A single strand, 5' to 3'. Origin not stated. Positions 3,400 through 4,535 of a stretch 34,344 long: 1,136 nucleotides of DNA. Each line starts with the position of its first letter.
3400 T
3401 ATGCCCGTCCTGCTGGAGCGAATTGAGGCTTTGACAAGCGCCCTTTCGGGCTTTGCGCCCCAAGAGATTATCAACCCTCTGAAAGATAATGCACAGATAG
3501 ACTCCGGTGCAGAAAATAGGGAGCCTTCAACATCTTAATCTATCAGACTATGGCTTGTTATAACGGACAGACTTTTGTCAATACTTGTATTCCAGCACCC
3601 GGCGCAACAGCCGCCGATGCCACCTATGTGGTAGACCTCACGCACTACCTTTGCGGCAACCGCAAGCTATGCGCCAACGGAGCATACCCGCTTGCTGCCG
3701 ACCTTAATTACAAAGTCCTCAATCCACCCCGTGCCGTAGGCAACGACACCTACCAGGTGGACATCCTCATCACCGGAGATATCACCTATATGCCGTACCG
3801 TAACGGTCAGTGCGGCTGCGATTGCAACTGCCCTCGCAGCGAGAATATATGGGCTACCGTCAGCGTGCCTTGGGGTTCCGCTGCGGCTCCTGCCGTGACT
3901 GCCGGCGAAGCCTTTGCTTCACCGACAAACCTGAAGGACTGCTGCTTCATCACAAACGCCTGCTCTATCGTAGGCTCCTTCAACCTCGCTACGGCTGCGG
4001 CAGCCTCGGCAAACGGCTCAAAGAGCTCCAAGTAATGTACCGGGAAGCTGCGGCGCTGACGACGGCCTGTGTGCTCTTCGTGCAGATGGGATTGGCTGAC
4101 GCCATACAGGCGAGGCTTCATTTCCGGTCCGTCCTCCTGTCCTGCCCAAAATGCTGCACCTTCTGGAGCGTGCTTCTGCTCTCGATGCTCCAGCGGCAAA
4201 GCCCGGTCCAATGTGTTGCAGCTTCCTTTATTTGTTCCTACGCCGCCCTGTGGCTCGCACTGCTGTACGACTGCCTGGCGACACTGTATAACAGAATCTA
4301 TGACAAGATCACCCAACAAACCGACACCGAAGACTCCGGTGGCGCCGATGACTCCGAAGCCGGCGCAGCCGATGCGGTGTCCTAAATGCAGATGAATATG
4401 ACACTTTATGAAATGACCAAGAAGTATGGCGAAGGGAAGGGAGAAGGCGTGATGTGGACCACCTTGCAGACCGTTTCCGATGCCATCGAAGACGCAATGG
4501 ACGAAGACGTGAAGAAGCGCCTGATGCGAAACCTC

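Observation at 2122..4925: Terminator-bracketed cargo operon of small cysteine-rich and membrane proteins with no recognisable family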

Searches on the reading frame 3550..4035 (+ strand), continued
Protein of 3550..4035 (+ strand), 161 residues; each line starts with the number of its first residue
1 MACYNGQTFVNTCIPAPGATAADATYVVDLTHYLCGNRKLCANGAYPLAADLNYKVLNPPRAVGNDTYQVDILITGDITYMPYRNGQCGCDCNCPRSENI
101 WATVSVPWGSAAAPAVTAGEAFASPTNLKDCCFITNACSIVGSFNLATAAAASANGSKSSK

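Call 40: fold_search(model_id=the predicted structure, library=viral)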
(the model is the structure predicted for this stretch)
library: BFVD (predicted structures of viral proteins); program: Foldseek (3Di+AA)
matches with E <= 10: 1128; with E <= 0.001: 0
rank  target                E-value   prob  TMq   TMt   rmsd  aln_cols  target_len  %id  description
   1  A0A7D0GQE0            1.5e-02  0.14  0.16  0.13  23.6       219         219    8  (no name in the UniProt tables at hand)
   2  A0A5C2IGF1            2.8e-02  0.33  0.22  0.07  17.9       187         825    9  (no name in the UniProt tables at hand)
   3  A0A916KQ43            3.5e-02  0.41  0.18  0.27  15.4       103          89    7  Uncharacterized protein [Mythimna separata entomopoxvirus 'L']
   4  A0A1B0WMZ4            5.1e-02  0.44  0.21  0.17  14.2       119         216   10  (no name in the UniProt tables at hand)
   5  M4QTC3                7.1e-02  0.33  0.22  0.18  14.2       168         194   10  (no name in the UniProt tables at hand)
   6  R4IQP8                7.1e-02  0.16  0.19  0.20  18.0       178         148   10  Late expression factor 8 (Fragment) [Aedes sollicitans nucleopolyhedrovirus]
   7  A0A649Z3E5            1.0e-01  0.57  0.27  0.33  16.4       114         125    6  Uncharacterized protein [Human betaherpesvirus 6]
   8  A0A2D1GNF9            1.0e-01  0.03  0.11  0.10  35.3       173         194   10  (no name in the UniProt tables at hand)
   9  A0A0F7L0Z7            1.2e-01  0.41  0.28  0.27   9.4       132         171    7  Uncharacterized protein [uncultured marine virus]
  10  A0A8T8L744            1.2e-01  0.12  0.18  0.14  14.0       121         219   13  (no name in the UniProt tables at hand)
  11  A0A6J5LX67            1.3e-01  0.89  0.25  0.35   4.5        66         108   11  Uncharacterized protein [uncultured Caudovirales phage]
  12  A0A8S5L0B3            1.4e-01  0.02  0.09  0.05  24.4       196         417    9  Maturation protein [ssRNA phage SRR7976299_1]
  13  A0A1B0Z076            1.7e-01  0.08  0.13  0.12  13.0       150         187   11  (no name in the UniProt tables at hand)
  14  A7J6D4                1.8e-01  0.18  0.21  0.25  17.8       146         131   10  Uncharacterized protein n080L [Paramecium bursaria Chlorella virus FR483]
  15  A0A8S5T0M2            1.9e-01  0.15  0.20  0.21  12.7       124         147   13  Minor tail protein [Siphoviridae sp. ctiJm4]
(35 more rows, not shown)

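Call 42: search_protein_families(library=padloc, proteins=[window:3550-4035:+], max_evalue=1)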
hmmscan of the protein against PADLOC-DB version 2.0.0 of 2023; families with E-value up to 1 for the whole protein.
window:3550-4035:+ (161 aa): 0 families

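Call 43: search_protein_families(library=ncbifam, proteins=[window:3550-4035:+], max_evalue=1)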
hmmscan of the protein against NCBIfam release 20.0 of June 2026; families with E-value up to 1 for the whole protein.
window:3550-4035:+ (161 aa): 0 families

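Call 44: find_encoding_contigs(protein=P0092, flank=10000, max_places=2)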
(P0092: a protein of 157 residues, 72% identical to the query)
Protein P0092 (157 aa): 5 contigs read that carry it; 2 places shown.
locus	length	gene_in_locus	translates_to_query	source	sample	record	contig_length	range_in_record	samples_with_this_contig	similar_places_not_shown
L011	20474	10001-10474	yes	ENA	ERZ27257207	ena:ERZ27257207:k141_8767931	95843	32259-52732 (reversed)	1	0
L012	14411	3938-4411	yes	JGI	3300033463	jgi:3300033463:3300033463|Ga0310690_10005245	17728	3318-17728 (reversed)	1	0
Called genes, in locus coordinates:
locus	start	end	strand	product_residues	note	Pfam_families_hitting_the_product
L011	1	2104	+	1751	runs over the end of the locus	PF13884:Peptidase_S74 (weak)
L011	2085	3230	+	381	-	-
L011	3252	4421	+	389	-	-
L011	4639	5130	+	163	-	-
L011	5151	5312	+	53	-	-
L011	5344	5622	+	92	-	-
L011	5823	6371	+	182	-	-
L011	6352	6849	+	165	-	PF01510:Amidase_2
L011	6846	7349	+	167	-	PF20647:DUF6808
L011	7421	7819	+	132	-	-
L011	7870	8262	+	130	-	-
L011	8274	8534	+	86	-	-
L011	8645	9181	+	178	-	-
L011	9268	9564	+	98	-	-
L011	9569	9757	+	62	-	-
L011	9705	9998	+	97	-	-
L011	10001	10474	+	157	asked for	-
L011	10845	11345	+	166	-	PF25223:DUF7841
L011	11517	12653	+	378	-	-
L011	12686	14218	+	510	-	PF23898:Crass_capsid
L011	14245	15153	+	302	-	-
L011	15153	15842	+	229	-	PF25710:CrAss_Ring_3_4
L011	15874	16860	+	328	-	PF25650:crAss_AuxCP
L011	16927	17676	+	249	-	-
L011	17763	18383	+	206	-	PF25724:crAss_THA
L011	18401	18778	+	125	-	PF25711:crAss_THB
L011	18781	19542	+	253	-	PF25702:CrAss_Ring_2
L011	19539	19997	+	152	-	-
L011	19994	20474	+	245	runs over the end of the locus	PF24228:CrAss_Ring_1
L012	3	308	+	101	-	?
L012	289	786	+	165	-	PF01510:Amidase_2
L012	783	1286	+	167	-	PF20647:DUF6808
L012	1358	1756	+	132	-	-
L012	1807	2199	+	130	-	-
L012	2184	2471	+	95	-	-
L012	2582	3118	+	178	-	-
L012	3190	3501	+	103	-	-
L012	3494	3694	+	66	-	-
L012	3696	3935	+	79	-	-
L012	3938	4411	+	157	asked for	-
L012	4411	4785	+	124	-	-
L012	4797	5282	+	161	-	PF25223:DUF7841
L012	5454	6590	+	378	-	-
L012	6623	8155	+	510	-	PF23898:Crass_capsid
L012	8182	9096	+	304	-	-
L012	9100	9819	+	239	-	PF25710:CrAss_Ring_3_4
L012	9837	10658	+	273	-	PF25710:CrAss_Ring_3_4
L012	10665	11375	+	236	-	PF25710:CrAss_Ring_3_4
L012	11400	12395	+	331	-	PF25650:crAss_AuxCP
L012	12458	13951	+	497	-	-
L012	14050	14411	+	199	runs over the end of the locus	PF25724:crAss_THA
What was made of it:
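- On crAss virion protein families (Pfam Crass_capsid, CrAss_Ring, THA/THB, AuxCP): In L011/L012 these families hit neighbouring genes but none of the cassette genes (call 44).
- L011/L012 are crAss-like (call 44).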

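Call 51: find_related_loci(query=A5, collection=genome_contigs, flank=8000)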
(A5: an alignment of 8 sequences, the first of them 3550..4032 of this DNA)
Query A5 (161 aa) in genome_contigs; peptide patterns used: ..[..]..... (x = any residue, [..] = any of these).
26 stretches matched a pattern; 5 encode a relative of the query (tblastn E <= 1e-3); 5 distinct loci.
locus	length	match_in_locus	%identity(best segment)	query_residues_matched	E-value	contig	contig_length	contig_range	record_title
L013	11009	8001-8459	64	1-149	5e-62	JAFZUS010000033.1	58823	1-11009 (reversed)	MAG: Prevotella sp. isolate RGIG8115 Water_buffalos_Rumen-3__c197654, whole genome shotgun sequence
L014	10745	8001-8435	55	5-150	3e-50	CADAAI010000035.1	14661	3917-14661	MAG: uncultured Bacteroidales bacterium isolate RUG13112 genome assembly, contig: RUG13112_asm_35, whole genome shotgun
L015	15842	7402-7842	53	3-150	4e-49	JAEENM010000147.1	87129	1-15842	MAG: Bacteroidales bacterium isolate Tb.RUG.263 NODE_4384129_length_87129_cov_2.405025, whole genome shotgun sequence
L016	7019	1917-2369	50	3-155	5e-45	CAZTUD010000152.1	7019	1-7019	MAG TPA_asm: uncultured Prevotella sp. isolate SRP225648_co1_50 genome assembly, contig: NODE_27512_length_7019_cov_5.03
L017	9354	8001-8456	35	3-149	4e-20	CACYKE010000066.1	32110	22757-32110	MAG: uncultured Prevotellaceae bacterium isolate RUG12019 genome assembly, contig: RUG12019_asm_66, whole genome shotgun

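Call 65: search_protein_families(library=pfam, proteins=[L010:1078-1806:+, L010:1877-2704:+, L010:2754-3509:+, L010:3895-4371:+, L010:4373-5092:+, L010:6197-6487:+, L010:8756-9277:+, L010:9400-9807:+, L010:9812-10981:+, L010:14897-15523:+], max_evalue=0.01)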
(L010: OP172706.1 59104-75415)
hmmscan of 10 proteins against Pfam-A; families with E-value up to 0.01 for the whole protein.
L010:1078-1806:+ (242 aa): 2 families
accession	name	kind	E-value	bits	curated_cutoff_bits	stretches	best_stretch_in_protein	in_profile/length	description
PF06508.19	QueC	-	4.6e-14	52.9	22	1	51-190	73-208/210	Queuosine biosynthesis protein QueC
PF19932.4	DUF6395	-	0.0067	16.9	25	0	161-209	36-81/174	Family of unknown function (DUF6395)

L010:1877-2704:+ (275 aa): 0 families

L010:2754-3509:+ (251 aa): 0 families

L010:3895-4371:+ (158 aa): 0 families

L010:4373-5092:+ (239 aa): 2 families
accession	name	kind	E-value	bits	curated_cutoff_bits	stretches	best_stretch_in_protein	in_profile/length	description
PF04055.27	Radical_SAM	-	2.7e-06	28.1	29.5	1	35-116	6-89/166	Radical SAM superfamily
PF13353.11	Fer4_12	-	8.3e-05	23.3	22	1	23-114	3-92/137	4Fe-4S single cluster domain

L010:6197-6487:+ (96 aa): 2 families
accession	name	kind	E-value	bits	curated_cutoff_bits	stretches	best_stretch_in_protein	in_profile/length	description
PF12844.13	HTH_19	-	0.0039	17.5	30.2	1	39-69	8-37/64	Helix-turn-helix domain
PF08299.17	Bac_DnaA_C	-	0.006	17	31.5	1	4-52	3-53/69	Bacterial dnaA protein helix-turn-helix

L010:8756-9277:+ (173 aa): 1 family
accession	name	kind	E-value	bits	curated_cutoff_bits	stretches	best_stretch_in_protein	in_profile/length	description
PF25223.1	DUF7841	-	4.6e-11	43.4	25.2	1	60-158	13-103/114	Domain of unknown function (DUF7841)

L010:9400-9807:+ (135 aa): 0 families

L010:9812-10981:+ (389 aa): 0 families

L010:14897-15523:+ (208 aa): 2 families
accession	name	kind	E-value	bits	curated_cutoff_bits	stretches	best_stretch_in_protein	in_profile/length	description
PF11195.14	Tad2-like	-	1.6e-19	70.6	25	1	112-207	1-73/73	Thoeris anti-defense 2-like domain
PF21825.2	crAss001_48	-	5.6e-15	55.4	24.8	1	39-99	2-60/61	crAss001_48 related protein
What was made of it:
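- On Moron (Hendrix/Juhala sense): The whole set is also conserved in phages with no integrase in view (calls 44, 65).
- The full set is conserved in order across phages with no integrase in view, including crAss-like contigs and BS162P1 (calls 44, 65).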

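Call 67: find_encoding_contigs(protein=P0057, flank=9000, max_places=1)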
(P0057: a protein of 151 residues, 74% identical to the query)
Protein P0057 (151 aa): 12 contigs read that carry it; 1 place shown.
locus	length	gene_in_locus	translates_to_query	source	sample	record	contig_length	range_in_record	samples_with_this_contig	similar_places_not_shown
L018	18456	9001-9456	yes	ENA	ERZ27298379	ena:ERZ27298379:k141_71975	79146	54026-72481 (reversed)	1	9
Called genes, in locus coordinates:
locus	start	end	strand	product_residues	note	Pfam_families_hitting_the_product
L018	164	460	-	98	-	-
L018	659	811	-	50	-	-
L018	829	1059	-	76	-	-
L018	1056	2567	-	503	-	-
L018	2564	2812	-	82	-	-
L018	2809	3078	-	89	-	-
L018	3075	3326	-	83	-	PF11753:DUF3310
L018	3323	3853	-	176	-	-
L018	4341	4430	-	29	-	-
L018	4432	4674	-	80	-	-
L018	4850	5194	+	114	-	-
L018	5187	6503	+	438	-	PF08706:D5_N, PF19263:DUF5906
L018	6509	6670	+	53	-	-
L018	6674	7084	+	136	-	-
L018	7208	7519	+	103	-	-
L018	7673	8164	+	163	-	-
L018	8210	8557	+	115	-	-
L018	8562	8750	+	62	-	-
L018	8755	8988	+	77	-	-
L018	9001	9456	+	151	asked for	-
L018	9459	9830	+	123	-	-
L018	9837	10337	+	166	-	PF25223:DUF7841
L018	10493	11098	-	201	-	-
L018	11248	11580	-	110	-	-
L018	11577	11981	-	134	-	-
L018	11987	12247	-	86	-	PF24043:DUF7352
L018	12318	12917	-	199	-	-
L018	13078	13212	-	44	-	-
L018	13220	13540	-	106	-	-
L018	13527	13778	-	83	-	-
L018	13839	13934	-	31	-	-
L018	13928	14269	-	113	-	-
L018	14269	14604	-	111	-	-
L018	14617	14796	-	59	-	-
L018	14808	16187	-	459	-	PF00176:SNF2-rel_dom, PF00270:DEAD (weak), PF04851:ResIII (weak), PF00271:Helicase_C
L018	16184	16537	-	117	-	-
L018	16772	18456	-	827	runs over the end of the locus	PF05272:VapE-like_dom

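Call 108: search_protein_families(library=pfam, proteins=[L011:7870-8262:+, L011:8274-8534:+], max_evalue=0.05)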
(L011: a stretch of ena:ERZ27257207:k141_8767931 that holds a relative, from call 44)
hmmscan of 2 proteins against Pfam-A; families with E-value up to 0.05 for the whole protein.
L011:7870-8262:+ (130 aa): 0 families

L011:8274-8534:+ (86 aa): 1 family
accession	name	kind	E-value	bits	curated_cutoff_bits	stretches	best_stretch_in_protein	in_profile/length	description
PF12728.13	HTH_17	-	6.2e-05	23.6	27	1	43-83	9-46/51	Helix-turn-helix domain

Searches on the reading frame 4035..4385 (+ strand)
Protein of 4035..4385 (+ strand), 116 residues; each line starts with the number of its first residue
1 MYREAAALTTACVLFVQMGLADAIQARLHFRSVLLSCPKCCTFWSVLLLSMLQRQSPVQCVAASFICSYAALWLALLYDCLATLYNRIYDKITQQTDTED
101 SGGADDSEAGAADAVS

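Call 4: search_protein_families(library=pfam, proteins=[window:4035-4385:+], max_evalue=1)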
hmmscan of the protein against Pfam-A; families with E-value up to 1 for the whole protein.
window:4035-4385:+ (116 aa): 1 family
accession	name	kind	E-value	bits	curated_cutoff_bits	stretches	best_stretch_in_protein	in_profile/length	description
PF23133.1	DUF7050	-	0.14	12.2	27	1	45-98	3-56/159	Domain of unknown function (DUF7050)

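Call 5: search_protein_families(library=phrogs, proteins=[window:4035-4385:+], max_evalue=1)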
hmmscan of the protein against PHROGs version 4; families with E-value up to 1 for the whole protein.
window:4035-4385:+ (116 aa): 0 families

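Call 42: search_protein_families(library=padloc, proteins=[window:4035-4385:+], max_evalue=1)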
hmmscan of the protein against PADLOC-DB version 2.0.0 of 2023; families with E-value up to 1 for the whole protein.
window:4035-4385:+ (116 aa): 0 families

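Call 43: search_protein_families(library=ncbifam, proteins=[window:4035-4385:+], max_evalue=1)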
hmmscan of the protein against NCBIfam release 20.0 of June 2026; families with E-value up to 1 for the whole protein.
window:4035-4385:+ (116 aa): 0 families

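Call 48: search_solved_structures(query=A4, max_evalue=10)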
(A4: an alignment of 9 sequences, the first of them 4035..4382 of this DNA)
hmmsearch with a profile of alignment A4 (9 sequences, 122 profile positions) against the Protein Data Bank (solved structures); distinct sequences matched with E-value up to 10: 2.
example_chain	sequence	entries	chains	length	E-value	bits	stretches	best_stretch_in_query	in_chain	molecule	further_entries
7ch8_G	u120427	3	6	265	0.98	12.4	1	42-76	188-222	Probable permease of ABC transporter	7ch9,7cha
8hku_L37A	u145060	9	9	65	1.2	12.1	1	26-49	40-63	50S ribosomal protein L37Ae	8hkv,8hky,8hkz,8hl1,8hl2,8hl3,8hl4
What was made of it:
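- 4035..4385 (+): g6: small membrane protein with two to three hydrophobic segments, an invariant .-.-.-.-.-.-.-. at a membrane edge, and a charged tail. No family found (calls 4, 5, 48).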
